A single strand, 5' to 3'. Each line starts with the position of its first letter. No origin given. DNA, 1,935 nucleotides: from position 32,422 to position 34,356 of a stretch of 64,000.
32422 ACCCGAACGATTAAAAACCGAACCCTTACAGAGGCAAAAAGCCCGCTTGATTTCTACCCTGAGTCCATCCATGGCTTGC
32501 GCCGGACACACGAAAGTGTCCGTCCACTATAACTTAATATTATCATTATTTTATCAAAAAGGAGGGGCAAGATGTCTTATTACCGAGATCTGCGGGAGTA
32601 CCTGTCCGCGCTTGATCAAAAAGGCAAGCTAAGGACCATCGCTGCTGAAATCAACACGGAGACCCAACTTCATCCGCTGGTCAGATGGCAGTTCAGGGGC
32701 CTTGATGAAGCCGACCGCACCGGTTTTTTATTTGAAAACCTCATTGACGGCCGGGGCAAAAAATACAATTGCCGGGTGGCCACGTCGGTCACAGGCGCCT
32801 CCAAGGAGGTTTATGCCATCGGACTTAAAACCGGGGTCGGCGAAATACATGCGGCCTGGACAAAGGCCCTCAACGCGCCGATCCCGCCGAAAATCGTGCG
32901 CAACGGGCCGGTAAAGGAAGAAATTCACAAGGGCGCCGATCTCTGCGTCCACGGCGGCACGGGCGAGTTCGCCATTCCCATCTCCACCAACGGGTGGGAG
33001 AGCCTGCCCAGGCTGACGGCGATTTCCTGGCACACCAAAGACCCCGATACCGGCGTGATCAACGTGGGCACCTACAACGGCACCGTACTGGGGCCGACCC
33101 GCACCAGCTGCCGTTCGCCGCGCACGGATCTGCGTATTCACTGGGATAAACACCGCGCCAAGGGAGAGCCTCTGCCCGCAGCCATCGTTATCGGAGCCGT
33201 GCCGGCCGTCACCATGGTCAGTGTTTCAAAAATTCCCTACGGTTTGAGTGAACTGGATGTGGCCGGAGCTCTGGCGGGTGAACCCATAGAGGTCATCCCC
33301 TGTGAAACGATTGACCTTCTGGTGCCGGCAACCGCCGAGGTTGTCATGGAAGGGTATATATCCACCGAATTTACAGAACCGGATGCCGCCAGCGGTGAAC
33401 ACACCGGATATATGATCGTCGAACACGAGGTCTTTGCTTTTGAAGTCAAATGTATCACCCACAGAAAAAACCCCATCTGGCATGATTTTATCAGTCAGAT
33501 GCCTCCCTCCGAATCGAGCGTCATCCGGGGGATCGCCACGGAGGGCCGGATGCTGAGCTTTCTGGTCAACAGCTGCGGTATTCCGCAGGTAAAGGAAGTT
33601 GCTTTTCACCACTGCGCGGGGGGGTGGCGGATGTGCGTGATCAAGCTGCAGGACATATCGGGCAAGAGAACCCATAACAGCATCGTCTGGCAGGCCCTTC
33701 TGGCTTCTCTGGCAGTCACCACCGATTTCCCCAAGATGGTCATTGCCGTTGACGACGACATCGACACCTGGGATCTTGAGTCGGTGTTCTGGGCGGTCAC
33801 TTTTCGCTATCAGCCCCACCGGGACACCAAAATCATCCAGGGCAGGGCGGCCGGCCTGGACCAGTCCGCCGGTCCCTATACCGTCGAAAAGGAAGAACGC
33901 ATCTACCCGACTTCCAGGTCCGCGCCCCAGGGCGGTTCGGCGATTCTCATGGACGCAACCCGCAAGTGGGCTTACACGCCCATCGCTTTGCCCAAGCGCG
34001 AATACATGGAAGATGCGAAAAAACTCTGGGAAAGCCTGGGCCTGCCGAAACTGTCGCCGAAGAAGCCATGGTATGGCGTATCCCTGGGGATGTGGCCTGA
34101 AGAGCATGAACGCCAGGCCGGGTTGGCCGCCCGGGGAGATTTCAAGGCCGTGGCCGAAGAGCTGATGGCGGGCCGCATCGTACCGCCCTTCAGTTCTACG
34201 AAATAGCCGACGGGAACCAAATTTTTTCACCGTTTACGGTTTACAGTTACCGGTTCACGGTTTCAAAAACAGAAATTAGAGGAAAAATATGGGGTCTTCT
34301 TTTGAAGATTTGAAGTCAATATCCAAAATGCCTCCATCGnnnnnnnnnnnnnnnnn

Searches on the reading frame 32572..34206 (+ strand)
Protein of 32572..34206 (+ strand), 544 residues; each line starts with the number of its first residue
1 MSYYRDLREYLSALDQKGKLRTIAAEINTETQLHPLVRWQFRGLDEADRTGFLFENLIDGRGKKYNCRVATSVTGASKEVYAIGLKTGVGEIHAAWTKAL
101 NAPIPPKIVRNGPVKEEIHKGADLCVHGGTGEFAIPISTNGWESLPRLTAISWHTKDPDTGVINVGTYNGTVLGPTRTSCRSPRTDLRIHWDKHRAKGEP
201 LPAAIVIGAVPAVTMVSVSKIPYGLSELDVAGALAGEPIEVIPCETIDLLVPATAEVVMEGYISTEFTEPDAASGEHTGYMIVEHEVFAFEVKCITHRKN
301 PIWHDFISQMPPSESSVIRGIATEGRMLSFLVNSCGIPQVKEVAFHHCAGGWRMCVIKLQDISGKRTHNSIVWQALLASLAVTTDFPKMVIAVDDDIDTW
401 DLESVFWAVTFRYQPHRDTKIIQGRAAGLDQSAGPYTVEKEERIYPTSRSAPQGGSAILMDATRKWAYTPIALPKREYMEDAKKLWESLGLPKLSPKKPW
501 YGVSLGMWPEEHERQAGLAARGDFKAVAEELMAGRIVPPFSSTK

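Call 4: search_protein_families(library=pfam, proteins=[window:32572-34206:+], max_evalue=0.01)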
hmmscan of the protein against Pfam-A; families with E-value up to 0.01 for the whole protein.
window:32572-34206:+ (544 aa): 2 families
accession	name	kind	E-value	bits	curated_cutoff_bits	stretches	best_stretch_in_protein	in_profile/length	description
PF01977.22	UbiD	-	8.5e-46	156.2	23.3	1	149-307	41-202/206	3-octaprenyl-4-hydroxybenzoate carboxy-lyase Rift-related domain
PF20696.2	UbiD_C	-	3.3e-17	63.1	24.2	1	327-434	12-115/127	3-octaprenyl-4-hydroxybenzoate carboxy-lyase C-terminal domain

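Call 5: search_protein_families(library=ncbifam, proteins=[window:32572-34206:+], max_evalue=0.01)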
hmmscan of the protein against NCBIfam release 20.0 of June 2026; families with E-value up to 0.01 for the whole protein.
window:32572-34206:+ (544 aa): 7 families
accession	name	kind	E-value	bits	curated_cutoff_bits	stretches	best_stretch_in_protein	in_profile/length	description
TIGR00148.1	TIGR00148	subfamily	7.8e-66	222.6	244.85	1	7-435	1-424/438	UbiD family decarboxylase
NF041204.1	VdcC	exception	1.4e-53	182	650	1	4-448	1-437/467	non-oxidative hydroxyarylic acid decarboxylases subunit C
TIGR03701.1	mena_SCO4490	equivalog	5.9e-45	153.8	495.9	1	96-433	98-425/433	menaquinone biosynthesis decarboxylase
NF008175.0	PRK10922.1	equivalog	3.9e-41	141.1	788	1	99-424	117-432/497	4-hydroxy-3-polyprenylbenzoate decarboxylase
NF041219.1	BagN_FevL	exception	1.1e-31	109.9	1000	1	3-421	16-440/502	bagremycin/ferroverdin biosynthesis UbiD family decarboxylase BagN/FevL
TIGR02724.1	phenyl_P_beta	equivalog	5.1e-31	107.6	468.95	1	101-435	94-425/472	phenylphosphate carboxylase subunit beta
TIGR02723.1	phenyl_P_alpha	equivalog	3e-29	102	564.6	1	5-424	8-415/485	phenylphosphate carboxylase subunit alpha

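Call 17: search_solved_structures(query=window:32572-34203:+, max_evalue=0.00001, show_alignments=1)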
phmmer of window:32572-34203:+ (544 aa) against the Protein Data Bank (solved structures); distinct sequences matched with E-value up to 0.00001: 40.
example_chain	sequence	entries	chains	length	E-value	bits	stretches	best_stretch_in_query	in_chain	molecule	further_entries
6h6x_B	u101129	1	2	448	1.4e-41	145.7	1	6-433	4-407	3-polyprenyl-4-hydroxybenzoate decarboxylase and related decarboxylases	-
6h6v_A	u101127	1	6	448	5.2e-41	143.9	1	6-426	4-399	3-polyprenyl-4-hydroxybenzoate decarboxylase and related decarboxylases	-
2idb_A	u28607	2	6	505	2.2e-35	125.3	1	104-426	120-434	3-octaprenyl-4-hydroxybenzoate carboxy-lyase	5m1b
5m1c_A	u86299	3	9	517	2.5e-35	125.1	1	104-426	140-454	3-octaprenyl-4-hydroxybenzoate carboxy-lyase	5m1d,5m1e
7ae4_A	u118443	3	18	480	2.7e-32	115.1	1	3-443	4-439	Phenolic acid decarboxylase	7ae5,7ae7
6da6_A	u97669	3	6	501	7e-30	107.1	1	3-441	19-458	UbiD-like decarboxylase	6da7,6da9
7pda_A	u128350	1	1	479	1.4e-29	106.2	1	1-436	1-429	UbiD family decarboxylase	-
7abn_D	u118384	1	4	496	1.3e-26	96.3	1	87-418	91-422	UbiD-like decarboxylase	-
4ip2_A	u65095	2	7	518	1.5e-26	96.1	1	87-418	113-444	Aromatic Acid Decarboxylase | PA0254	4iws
7abo_C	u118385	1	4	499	2.8e-26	95.2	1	87-418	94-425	UbiD-like decarboxylase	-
7ney_A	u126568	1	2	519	2.4e-24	88.8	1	102-419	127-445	Ferulic acid decarboxylase 1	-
7nf0_A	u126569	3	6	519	4e-24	88.1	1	102-419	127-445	Ferulic acid decarboxylase 1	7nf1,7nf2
9gqr_A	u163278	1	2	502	6e-24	87.5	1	102-418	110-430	decarboxylase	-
4s13_A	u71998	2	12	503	1.1e-21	80.1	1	196-419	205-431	Ferulic acid decarboxylase 1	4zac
8y64_A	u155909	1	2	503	1.4e-21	79.7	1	196-419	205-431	Ferulic acid decarboxylase 1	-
8oz5_A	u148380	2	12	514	4e-18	68.3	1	183-468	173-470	Phthaloyl-CoA decarboxylase (Pcd)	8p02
8pmk_A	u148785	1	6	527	4.5e-18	68.2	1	186-468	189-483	Phthaloyl-CoA decarboxylase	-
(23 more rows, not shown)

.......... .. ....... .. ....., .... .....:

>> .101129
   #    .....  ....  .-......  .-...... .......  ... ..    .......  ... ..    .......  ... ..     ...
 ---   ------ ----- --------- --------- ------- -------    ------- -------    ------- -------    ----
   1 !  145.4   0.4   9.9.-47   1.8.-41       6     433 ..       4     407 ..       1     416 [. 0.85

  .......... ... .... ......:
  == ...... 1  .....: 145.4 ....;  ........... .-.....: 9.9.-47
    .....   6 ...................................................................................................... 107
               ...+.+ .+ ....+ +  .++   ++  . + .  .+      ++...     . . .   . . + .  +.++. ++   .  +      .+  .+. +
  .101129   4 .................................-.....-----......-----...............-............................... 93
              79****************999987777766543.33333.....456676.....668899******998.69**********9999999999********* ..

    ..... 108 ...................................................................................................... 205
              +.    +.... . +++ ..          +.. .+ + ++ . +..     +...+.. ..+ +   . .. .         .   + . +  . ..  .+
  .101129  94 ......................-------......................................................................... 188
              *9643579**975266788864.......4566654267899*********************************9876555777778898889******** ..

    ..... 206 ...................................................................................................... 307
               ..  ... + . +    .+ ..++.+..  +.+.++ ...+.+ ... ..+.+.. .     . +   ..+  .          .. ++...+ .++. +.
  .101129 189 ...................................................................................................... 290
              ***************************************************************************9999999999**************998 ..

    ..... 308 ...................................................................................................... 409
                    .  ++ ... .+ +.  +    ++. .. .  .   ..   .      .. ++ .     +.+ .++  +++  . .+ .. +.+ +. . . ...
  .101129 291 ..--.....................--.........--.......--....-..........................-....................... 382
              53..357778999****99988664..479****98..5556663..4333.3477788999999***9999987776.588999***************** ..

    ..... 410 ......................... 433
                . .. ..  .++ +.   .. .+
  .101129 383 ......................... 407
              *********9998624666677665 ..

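Call 18: find_homologous_proteins(query=window:32572-34203:+, max_evalue=1e-20)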
Query window:32572-34203:+ (544 aa): 2612 proteins with E <= 1e-20 among 8000 candidates; the best 120 are listed.
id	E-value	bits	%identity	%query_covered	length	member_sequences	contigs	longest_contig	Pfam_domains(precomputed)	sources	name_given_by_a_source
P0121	0.0e+0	1266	100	100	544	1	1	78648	PF20696.3,PF01977.23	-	-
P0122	0.0e+0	1049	80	100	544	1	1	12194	PF20696.3,PF01977.23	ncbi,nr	ncbi:MAG: UbiD family decarboxylase [Desulfobacterales bacterium]|nr:UbiD family decarboxylase [Desu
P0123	3.1e-294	995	77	99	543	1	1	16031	PF20696.3,PF01977.23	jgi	jgi:UbiD family decarboxylase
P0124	1.7e-257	873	68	99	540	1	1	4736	PF20696.3,PF01977.23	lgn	-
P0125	1.3e-250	851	65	100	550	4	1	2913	PF20696.3,PF01977.23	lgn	-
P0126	8.9e-249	845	65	98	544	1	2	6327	PF20696.3,PF01977.23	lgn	-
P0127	1.3e-247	841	67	98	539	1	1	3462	PF20696.3,PF01977.23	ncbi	ncbi:UbiD family decarboxylase [Chloroflexota bacterium]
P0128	1.5e-247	841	67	98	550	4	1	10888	PF20696.3,PF01977.23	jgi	jgi:4-hydroxy-3-polyprenylbenzoate decarboxylase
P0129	3.2e-247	839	66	99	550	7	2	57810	PF20696.3,PF01977.23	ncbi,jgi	jgi:UbiD family decarboxylase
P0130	1.1e-244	831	66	99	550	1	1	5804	PF20696.3,PF01977.23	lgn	-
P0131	8.7e-244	828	64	98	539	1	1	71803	PF20696.3,PF01977.23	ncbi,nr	ncbi:MAG: UbiD family decarboxylase [Chloroflexi bacterium]|nr:UbiD family decarboxylase [Chloroflex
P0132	2.0e-243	827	65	98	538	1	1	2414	PF20696.3,PF01977.23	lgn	-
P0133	4.3e-242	823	64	98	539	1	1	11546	PF20696.3,PF01977.23,PF20695.3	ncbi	ncbi:MAG: UbiD family decarboxylase [Deltaproteobacteria bacterium]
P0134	4.5e-242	822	63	98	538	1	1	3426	PF20696.3,PF01977.23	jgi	jgi:UbiD family decarboxylase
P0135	5.3e-242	822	63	98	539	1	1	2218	PF20696.3,PF01977.23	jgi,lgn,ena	-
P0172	1.2e-216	739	59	98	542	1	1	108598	PF20696.3,PF01977.23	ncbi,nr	ncbi:MAG: UbiD family decarboxylase [Chloroflexi bacterium]|nr:UbiD family decarboxylase [Chloroflex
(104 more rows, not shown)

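Call 20: find_related_loci(query=A1, collection=genome_contigs, flank=10000)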
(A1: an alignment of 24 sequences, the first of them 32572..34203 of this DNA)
Query A1 (544 aa) in genome_contigs; peptide patterns used: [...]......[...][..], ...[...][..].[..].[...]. (x = any residue, [..] = any of these).
599 stretches matched a pattern (row limit reached: there are more); 597 encode a relative of the query (tblastn E <= 1e-3); the best 80 are kept; 80 distinct loci.
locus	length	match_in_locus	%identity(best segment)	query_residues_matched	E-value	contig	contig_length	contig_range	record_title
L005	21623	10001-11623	66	1-539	0e+0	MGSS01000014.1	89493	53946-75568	MAG: Deltaproteobacteria bacterium RIFCSPLOWO2_12_FULL_60_19 rifcsplowo2_12_scaffold_1213, whole genome shotgun sequence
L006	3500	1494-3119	63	3-537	0e+0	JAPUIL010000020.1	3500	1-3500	MAG: Verrucomicrobia bacterium isolate KW1-S08_24 KW1-S08_24_cg20, whole genome shotgun sequence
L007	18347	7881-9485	59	1-532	0e+0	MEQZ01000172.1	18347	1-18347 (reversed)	MAG: Betaproteobacteria bacterium RIFCSPLOWO2_02_FULL_65_20 rifcsplowo2_02_scaffold_3774, whole genome shotgun sequence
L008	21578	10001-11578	51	1-536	8e-168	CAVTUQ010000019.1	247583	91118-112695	MAG: uncultured delta proteobacterium isolate MFD04944.bin.4.678 genome assembly, contig: contig_28979, whole genome sho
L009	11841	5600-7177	49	1-536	2e-161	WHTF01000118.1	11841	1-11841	MAG: Deltaproteobacteria bacterium isolate Dino_bin29 NODE_118_length_11841_cov_105.275496, whole genome shotgun sequenc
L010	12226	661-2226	48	1-530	4e-157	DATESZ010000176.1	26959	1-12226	MAG TPA_asm: Syntrophales bacterium isolate SMAG_U8302 k141_1230963, whole genome shotgun sequence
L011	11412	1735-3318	46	1-538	1e-153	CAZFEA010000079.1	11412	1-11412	MAG TPA_asm: uncultured Dehalococcoidia bacterium isolate binchicken_co213_710 genome assembly, contig: NODE_10959_lengt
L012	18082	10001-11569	48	1-535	3e-166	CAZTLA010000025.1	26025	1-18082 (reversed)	MAG TPA_asm: uncultured Syntrophales bacterium isolate binchicken_co232_232 genome assembly, contig: NODE_3399_length_26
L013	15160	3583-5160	45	3-538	2e-151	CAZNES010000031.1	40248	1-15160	MAG TPA_asm: uncultured Syntrophobacteraceae bacterium isolate SRP119689_co1_315 genome assembly, contig: NODE_1152_leng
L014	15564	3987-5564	46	3-538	3e-150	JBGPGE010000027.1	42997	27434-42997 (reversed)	MAG: Candidatus Binatia bacterium isolate OBJ_0618_7090110_5 k141_11074998_length_42997_cov_18.9274, whole genome shotgu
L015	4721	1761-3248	46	3-508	4e-152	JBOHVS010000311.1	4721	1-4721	MAG: Candidatus Binatia bacterium isolate M3-S_metawrap_bin.248 k127_4514799, whole genome shotgun sequence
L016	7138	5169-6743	46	2-536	4e-149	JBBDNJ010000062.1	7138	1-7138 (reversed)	MAG: Candidatus Binatia bacterium isolate LejiaB_54_11 Lejia_B_13492_length_7138_cov_6, whole genome shotgun sequence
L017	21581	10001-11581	47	1-536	7e-147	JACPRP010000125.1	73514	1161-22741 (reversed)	MAG: Chloroflexi bacterium isolate NC_groundwater_682_Ag_B-0.1um_59_33 B2_S2_coassemblyk141_4109447, whole genome shotgu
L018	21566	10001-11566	42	6-536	7e-125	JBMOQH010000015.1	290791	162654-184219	MAG: Pseudomonadota bacterium isolate Betzabe_MAG149 MAG149_15, whole genome shotgun sequence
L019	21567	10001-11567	42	4-536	2e-115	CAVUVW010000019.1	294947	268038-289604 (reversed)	MAG: uncultured delta proteobacterium isolate MFD05567.bin.2.269 genome assembly, contig: contig_47746, whole genome sho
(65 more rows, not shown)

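Call 22: find_encoding_contigs(protein=P0122, flank=10000, max_places=3)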
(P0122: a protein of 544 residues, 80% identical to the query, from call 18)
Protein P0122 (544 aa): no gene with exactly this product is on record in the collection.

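Call 23: find_encoding_contigs(protein=P0129, flank=10000, max_places=2)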
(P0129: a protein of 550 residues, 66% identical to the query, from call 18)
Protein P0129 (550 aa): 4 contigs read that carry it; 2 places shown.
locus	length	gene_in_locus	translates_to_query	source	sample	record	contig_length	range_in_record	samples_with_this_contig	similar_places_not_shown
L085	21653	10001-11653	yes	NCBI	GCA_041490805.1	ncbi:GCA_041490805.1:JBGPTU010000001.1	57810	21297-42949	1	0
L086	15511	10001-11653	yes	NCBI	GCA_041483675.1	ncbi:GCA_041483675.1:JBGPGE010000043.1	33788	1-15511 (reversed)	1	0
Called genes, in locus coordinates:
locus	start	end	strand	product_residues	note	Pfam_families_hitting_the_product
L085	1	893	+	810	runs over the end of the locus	PF01315:Ald_Xan_dh_C, PF02738:MoCoBD_1, PF20256:MoCoBD_2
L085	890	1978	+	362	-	PF01547:SBP_bac_1 (weak), PF13343:SBP_bac_6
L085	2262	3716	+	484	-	PF20695:UbiD_N, PF01977:UbiD, PF20696:UbiD_C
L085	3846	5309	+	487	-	PF00171:Aldedh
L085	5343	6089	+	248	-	PF05138:PaaA_PaaC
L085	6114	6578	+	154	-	PF13452:FAS1_DH_region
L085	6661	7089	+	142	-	PF01575:MaoC_dehydratas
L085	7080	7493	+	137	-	PF12172:zf-ChsH2, PF01796:OB_ChsH2_C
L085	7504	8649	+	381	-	PF00108:Thiolase_N, PF00109:ketoacyl-synt (weak), PF02801:Ketoacyl-synt_C (faint), PF22691:Thiolase_C_1, PF02803:Thiolase_C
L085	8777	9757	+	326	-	PF04909:Amidohydro_2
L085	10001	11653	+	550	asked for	PF01977:UbiD, PF20696:UbiD_C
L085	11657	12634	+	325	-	PF13379:NMT1_2, PF09084:NMT1, PF12974:Phosphonate-bd (weak)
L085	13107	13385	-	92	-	-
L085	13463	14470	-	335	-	PF09084:NMT1, PF13379:NMT1_2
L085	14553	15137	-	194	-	PF02353:CMAS, PF08123:DOT1 (weak), PF13847:Methyltransf_31, PF13649:Methyltransf_25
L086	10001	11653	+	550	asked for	PF01977:UbiD, PF20696:UbiD_C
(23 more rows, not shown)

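Call 31: find_related_loci(query=window:32572-34203:+, collection=metagenome_contigs, flank=10000)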
Query window:32572-34203:+ (544 aa) in metagenome_contigs; peptide patterns used: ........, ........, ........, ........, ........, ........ (x = any residue, [..] = any of these).
180 stretches matched a pattern; 146 encode a relative of the query (tblastn E <= 1e-3); the best 80 are kept; 80 distinct loci.
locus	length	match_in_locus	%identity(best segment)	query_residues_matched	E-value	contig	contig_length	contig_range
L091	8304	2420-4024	66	1-534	0e+0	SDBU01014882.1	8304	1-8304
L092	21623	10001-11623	66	1-539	0e+0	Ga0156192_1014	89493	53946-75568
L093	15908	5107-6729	64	1-534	0e+0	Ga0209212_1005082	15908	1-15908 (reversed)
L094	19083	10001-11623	63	1-534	0e+0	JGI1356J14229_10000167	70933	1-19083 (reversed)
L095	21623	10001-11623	63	1-534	0e+0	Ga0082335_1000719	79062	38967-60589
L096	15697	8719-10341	63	1-535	0e+0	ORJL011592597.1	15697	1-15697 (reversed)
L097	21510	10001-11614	63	1-534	0e+0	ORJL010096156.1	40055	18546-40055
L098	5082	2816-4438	62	1-535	0e+0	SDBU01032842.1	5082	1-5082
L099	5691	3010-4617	61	1-535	0e+0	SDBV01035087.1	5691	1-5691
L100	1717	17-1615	61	1-534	0e+0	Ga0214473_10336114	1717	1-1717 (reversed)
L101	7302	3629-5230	61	1-532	0e+0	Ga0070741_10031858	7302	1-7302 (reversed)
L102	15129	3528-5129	60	1-532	0e+0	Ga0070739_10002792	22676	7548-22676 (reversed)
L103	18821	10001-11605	59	1-532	0e+0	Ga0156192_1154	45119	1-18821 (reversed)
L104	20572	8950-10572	58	1-538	0e+0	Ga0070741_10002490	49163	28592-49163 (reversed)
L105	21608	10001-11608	60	1-532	0e+0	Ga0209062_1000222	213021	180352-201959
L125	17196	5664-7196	45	3-523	6e-142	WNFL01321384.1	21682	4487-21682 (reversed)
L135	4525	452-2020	43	3-535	2e-141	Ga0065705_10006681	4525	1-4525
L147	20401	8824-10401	43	3-538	2e-137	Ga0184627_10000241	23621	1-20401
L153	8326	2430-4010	43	2-538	3e-137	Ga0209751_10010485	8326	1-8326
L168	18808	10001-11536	42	3-524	8e-135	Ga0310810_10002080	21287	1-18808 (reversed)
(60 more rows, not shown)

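Call 61: search_protein_families(library=ncbifam, proteins=[L147:17518-18237:-, L125:10602-11726:-, L153:4076-4528:-, L135:2560-3312:+, L168:13277-13999:-, L096:10751-11839:+], max_evalue=0.0001)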
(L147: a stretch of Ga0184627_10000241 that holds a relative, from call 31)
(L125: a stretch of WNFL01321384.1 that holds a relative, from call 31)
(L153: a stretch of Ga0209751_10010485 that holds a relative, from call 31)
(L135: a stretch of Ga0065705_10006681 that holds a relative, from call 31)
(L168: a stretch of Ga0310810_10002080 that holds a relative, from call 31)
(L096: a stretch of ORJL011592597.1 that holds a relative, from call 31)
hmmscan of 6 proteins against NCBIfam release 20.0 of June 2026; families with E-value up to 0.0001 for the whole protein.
L147:17518-18237:- (239 aa): 2 families
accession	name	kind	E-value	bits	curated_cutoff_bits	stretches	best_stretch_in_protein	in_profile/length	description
TIGR03614.1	RutB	equivalog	4e-11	43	377.95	1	123-210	114-202/226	pyrimidine utilization protein B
NF050097.1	BiurAmidohydBiuH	equivalog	3.1e-09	36.6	370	1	122-207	113-198/221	biuret amidohydrolase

L125:10602-11726:- (374 aa): 0 families

L153:4076-4528:- (150 aa): 2 families
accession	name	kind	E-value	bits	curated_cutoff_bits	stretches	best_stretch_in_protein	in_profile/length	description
NF040696.1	isopcys_mtase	equivalog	1.3e-12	48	160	1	71-148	111-189/190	protein-S-isoprenylcysteine O-methyltransferase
TIGR04571.1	LmtA_Leptospira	exception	6.4e-06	26.1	325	1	76-148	92-165/252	lipid A Kdo2 1-phosphate O-methyltransferase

L135:2560-3312:+ (250 aa): 0 families

L168:13277-13999:- (240 aa): 7 families
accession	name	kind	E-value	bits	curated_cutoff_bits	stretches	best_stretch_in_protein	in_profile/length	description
NF005085.0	PRK06520.1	subfamily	9.7e-31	107.2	313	1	3-232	7-232/368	5-methyltetrahydropteroyltriglutamate--homocysteine S-methyltransferase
NF004875.0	PRK06233.1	equivalog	5.1e-29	101.2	576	1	3-199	9-201/373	vitamin B12 independent methionine synthase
NF003317.0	PRK04326.1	equivalog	1.4e-19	70.5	406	1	6-193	11-184/340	methionine synthase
NF003556.0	PRK05222.1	equivalog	6.8e-12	45.1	541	1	8-193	424-596/750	5-methyltetrahydropteroyltriglutamate--homocysteine S-methyltransferase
TIGR01371.1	met_syn_B12ind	equivalog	7.9e-11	41.7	929.95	1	8-193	430-602/754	5-methyltetrahydropteroyltriglutamate--homocysteine S-methyltransferase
NF006589.0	PRK09121.1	equivalog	7.9e-09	35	392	1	6-201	7-189/342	methionine synthase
NF002119.0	PRK00957.1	equivalog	1.6e-05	24.2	258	0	162-192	136-166/306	methionine synthase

L096:10751-11839:+ (362 aa): 1 family
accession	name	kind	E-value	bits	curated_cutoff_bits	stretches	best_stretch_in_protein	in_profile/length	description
NF049978.1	AminoSalDhMabB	equivalog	5.9e-07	29.2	650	0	85-155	265-328/351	5-aminosalicylate 1,2-dioxygenase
